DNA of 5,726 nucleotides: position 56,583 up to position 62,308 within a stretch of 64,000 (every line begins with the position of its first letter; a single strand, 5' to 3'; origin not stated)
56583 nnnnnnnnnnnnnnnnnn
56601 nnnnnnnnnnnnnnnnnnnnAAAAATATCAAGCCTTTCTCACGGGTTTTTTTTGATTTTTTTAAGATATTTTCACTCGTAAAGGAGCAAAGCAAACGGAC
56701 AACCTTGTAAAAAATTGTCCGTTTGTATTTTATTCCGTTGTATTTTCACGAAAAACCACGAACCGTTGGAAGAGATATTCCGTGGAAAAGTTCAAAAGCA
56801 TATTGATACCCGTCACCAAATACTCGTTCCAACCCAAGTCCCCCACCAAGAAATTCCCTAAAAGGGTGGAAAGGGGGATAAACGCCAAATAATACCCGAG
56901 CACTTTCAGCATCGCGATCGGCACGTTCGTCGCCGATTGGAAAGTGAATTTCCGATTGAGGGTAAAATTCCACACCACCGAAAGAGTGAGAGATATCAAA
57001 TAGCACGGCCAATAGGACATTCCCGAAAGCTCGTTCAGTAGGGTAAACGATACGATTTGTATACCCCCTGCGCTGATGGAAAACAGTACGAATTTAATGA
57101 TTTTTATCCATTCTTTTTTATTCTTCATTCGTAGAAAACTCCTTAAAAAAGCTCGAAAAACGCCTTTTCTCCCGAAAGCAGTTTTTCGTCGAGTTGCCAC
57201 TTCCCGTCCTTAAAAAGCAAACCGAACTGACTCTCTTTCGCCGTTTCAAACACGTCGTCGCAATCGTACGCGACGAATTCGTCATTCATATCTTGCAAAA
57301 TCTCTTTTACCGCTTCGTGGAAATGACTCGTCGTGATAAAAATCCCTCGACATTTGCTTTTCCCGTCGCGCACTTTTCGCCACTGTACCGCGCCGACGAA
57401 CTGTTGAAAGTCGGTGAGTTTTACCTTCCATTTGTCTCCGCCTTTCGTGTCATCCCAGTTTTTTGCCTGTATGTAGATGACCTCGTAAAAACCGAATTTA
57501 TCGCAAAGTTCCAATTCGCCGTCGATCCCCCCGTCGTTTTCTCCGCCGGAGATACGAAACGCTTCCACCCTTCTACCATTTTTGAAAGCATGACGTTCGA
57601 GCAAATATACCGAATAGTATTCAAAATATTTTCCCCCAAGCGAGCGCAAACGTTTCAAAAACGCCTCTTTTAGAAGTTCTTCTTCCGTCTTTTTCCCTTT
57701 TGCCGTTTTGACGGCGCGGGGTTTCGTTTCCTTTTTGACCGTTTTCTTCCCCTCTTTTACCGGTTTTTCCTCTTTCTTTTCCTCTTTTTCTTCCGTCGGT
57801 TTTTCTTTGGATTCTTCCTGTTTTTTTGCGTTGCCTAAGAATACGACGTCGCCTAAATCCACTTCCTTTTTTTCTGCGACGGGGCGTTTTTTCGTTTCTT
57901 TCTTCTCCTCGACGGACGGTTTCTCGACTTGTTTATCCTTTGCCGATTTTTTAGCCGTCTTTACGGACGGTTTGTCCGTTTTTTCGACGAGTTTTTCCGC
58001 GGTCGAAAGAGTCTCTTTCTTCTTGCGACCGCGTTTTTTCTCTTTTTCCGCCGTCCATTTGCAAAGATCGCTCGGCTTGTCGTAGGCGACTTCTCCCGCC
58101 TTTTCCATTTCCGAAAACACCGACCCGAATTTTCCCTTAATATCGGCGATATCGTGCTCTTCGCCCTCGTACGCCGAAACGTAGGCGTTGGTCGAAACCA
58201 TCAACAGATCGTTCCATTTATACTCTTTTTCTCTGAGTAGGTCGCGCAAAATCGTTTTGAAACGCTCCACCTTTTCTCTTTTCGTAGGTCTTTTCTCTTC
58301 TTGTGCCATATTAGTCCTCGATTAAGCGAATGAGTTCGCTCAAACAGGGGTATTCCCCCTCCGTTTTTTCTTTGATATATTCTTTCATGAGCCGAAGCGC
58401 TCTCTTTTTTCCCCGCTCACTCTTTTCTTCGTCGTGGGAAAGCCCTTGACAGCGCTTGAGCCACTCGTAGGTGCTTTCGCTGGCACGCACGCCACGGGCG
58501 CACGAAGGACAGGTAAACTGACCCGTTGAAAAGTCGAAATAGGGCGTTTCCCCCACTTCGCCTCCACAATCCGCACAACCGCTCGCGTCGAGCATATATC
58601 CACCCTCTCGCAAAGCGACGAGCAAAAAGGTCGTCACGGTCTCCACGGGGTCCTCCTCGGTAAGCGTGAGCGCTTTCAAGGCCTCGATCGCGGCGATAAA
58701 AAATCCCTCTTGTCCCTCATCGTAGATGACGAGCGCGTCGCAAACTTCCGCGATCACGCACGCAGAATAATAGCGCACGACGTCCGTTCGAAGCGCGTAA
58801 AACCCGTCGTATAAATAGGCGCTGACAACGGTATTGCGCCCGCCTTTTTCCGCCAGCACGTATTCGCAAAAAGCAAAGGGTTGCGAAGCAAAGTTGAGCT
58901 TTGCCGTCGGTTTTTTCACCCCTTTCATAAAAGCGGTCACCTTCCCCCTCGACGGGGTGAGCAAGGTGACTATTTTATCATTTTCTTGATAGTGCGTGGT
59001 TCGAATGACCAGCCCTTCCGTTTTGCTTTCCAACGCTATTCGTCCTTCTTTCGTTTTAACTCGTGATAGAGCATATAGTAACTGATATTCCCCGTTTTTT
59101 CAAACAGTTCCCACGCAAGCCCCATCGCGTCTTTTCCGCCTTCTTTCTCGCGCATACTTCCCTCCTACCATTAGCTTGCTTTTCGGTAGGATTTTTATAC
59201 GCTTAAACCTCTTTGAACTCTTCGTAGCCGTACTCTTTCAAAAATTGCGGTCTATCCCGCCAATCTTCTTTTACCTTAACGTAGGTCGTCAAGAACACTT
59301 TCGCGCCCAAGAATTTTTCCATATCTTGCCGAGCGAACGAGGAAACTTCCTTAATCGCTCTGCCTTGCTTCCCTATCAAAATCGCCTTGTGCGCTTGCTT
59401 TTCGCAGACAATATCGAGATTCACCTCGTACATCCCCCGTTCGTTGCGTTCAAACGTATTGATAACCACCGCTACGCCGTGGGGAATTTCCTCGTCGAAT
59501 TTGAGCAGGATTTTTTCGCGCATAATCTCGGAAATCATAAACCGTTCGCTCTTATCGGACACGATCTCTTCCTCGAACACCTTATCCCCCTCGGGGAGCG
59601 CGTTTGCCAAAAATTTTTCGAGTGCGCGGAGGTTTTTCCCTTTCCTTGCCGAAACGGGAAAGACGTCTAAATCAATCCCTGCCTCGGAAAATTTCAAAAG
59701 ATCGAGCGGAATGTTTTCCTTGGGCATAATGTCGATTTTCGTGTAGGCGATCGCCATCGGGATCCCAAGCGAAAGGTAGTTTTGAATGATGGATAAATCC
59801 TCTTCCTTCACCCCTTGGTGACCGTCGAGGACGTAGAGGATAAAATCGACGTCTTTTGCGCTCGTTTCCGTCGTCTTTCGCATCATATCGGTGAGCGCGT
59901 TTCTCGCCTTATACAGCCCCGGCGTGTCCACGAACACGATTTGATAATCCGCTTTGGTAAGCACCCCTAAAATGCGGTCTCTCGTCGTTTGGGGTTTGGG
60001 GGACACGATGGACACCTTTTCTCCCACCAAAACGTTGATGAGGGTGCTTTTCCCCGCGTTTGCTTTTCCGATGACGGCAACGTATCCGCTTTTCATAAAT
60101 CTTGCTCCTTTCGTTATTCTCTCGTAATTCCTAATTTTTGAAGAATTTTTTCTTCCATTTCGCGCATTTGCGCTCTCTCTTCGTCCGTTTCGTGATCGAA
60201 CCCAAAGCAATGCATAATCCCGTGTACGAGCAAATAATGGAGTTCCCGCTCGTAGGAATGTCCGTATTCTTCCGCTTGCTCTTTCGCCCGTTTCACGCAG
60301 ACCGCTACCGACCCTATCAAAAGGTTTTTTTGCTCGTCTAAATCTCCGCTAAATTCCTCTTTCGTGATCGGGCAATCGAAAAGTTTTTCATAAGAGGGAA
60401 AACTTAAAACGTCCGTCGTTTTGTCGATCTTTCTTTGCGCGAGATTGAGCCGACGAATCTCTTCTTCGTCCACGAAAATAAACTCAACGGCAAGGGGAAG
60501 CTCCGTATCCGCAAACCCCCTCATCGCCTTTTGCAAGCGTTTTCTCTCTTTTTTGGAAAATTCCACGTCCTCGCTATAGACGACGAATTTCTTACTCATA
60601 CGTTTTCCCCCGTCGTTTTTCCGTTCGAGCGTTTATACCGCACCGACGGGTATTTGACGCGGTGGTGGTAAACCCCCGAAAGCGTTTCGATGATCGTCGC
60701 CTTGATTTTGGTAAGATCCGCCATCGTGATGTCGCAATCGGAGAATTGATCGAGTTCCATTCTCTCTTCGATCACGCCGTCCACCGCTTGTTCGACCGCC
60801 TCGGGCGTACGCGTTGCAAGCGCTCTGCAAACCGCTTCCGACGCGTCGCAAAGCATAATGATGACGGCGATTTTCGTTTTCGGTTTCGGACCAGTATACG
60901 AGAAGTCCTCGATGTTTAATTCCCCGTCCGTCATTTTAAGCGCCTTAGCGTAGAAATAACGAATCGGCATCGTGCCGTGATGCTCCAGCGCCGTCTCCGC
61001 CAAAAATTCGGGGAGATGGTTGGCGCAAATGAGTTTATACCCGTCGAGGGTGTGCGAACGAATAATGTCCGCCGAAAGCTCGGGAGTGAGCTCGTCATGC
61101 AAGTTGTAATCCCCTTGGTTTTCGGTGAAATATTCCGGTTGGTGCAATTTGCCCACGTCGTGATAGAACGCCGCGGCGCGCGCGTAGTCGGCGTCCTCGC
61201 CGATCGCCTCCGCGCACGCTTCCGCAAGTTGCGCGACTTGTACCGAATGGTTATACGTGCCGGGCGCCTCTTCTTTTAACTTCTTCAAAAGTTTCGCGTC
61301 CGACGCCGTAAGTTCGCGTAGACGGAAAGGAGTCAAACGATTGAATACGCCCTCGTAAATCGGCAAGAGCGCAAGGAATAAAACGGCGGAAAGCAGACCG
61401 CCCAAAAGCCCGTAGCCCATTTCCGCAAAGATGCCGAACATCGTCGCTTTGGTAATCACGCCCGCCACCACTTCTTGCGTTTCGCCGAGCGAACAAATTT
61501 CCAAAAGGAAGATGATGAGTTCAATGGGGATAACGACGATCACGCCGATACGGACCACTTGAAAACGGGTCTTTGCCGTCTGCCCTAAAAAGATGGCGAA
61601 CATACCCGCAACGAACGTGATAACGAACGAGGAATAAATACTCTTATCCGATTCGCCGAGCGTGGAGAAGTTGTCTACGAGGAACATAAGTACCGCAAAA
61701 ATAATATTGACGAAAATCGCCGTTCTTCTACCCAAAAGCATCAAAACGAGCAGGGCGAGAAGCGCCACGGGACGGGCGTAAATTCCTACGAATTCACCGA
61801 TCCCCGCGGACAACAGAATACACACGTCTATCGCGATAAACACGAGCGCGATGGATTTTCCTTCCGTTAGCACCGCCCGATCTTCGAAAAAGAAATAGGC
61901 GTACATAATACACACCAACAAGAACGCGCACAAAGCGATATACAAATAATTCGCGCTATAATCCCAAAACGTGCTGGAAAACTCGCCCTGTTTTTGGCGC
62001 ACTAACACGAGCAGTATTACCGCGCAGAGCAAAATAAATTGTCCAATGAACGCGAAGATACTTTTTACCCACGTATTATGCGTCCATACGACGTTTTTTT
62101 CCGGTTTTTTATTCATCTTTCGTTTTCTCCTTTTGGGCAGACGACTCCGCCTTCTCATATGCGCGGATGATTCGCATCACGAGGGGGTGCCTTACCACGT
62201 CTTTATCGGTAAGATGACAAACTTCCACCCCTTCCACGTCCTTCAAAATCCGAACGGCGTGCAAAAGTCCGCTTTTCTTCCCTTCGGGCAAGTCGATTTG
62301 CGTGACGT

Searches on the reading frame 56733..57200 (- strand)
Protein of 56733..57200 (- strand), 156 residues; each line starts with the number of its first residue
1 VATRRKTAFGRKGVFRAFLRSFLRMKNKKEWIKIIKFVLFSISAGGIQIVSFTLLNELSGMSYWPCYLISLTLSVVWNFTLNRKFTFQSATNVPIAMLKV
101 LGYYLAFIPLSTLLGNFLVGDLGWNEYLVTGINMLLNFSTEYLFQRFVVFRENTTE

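Call 12: search_protein_families(library=pfam, proteins=[window:56733-57200:-], max_evalue=0.001)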
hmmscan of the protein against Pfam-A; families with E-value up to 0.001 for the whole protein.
window:56733-57200:- (156 aa): 1 family
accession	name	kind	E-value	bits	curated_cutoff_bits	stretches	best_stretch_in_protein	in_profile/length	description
PF04138.20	GtrA_DPMS_TM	-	1.2e-14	55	26.1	1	36-150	1-117/117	GtrA/DPMS, transmembrane domain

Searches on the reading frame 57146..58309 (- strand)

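Call 12: search_protein_families(library=pfam, proteins=[window:57146-58309:-], max_evalue=0.001)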
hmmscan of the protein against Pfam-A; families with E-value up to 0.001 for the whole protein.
window:57146-58309:- (388 aa): 1 family
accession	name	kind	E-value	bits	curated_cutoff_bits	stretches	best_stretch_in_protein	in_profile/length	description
PF04471.18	Mrr_cat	-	1e-12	48.6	21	1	221-342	1-101/115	Restriction endonuclease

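Call 103: search_protein_families(library=padloc, proteins=[window:57146-58309:-], max_evalue=0.001)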
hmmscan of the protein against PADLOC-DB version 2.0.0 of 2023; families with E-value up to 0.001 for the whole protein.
window:57146-58309:- (388 aa): 2 families
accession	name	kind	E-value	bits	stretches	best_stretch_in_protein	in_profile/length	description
PDLC03657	mREase_IV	-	1.9e-13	48.4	1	207-359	155-293/317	Type IV methyl-directed restriction enzyme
PDLC04806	PDC-S02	-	0.00014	19.2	1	202-341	163-283/324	-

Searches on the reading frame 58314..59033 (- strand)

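Call 56: search_protein_families(library=pfam, proteins=[window:58314-59033:-], max_evalue=0.00001)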
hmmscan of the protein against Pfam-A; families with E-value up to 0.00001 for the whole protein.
window:58314-59033:- (240 aa): 2 families
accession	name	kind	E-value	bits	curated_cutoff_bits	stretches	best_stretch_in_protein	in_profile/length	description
PF11967.14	RecO_N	-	9.8e-19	67.6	27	1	1-68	1-70/80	Recombination protein O N terminal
PF02565.21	RecO_C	-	2.1e-17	63.8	22.1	1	82-226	1-151/157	Recombination protein O C terminal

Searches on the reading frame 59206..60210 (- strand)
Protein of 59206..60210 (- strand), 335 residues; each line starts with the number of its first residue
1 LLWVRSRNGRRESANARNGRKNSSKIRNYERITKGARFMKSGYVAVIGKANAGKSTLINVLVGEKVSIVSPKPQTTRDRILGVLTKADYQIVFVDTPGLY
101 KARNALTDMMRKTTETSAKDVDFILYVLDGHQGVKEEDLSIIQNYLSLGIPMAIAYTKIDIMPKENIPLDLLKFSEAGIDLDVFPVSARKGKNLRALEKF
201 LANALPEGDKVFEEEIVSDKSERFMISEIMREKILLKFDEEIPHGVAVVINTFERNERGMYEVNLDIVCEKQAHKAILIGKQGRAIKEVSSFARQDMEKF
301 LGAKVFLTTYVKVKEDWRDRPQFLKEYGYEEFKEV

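Call 56: search_protein_families(library=pfam, proteins=[window:59206-60210:-], max_evalue=0.00001)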
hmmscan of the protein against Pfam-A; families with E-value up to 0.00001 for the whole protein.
window:59206-60210:- (335 aa): 7 families
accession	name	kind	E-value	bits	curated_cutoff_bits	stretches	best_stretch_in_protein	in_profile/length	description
PF01926.29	MMR_HSR1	-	1.3e-25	90.2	21.9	1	44-158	2-113/113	50S ribosome-binding GTPase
PF02421.24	FeoB_N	-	1e-18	67.7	27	1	44-199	3-154/156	Ferrous iron transport protein B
PF07650.23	KH_2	-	6.8e-16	58.3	22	1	241-318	1-78/78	KH domain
PF00350.29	Dynamin_N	-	4.8e-13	49.9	27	1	44-77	1-34/168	Dynamin family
PF00009.33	GTP_EFTU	-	2.9e-10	40.5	26.5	1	86-206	66-187/188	Elongation factor Tu GTP binding domain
PF03193.22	RsgA_GTPase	-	9.3e-09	35.8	30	0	29-100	94-169/174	RsgA GTPase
PF04548.22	AIG1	-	2.9e-07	30.5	27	1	45-142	4-104/212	AIG1 family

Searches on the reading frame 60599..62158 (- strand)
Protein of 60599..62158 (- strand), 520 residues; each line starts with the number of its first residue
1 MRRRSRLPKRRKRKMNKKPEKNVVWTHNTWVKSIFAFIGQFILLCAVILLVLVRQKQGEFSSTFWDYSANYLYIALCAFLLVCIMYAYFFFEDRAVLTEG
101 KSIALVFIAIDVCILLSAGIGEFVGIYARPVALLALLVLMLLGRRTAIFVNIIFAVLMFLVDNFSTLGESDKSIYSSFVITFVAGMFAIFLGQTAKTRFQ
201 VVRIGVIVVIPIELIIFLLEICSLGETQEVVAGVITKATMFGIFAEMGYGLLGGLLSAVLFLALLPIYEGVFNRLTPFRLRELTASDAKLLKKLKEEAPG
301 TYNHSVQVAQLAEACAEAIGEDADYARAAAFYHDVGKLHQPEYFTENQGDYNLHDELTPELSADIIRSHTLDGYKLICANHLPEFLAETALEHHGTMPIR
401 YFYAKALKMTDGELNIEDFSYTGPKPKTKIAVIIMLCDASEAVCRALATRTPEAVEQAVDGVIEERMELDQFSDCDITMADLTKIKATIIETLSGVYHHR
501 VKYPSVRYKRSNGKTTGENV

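Call 56: search_protein_families(library=pfam, proteins=[window:60599-62158:-], max_evalue=0.00001)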
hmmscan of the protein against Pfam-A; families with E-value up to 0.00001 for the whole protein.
window:60599-62158:- (520 aa): 2 families
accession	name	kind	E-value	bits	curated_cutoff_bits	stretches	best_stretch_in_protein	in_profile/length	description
PF01966.28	HD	-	1.3e-18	67.8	22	1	301-442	1-115/116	HD domain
PF07698.17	7TM-7TMR_HD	-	3.2e-17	63.5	29.4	1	71-276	4-190/190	7TM receptor with intracellular HD hydrolase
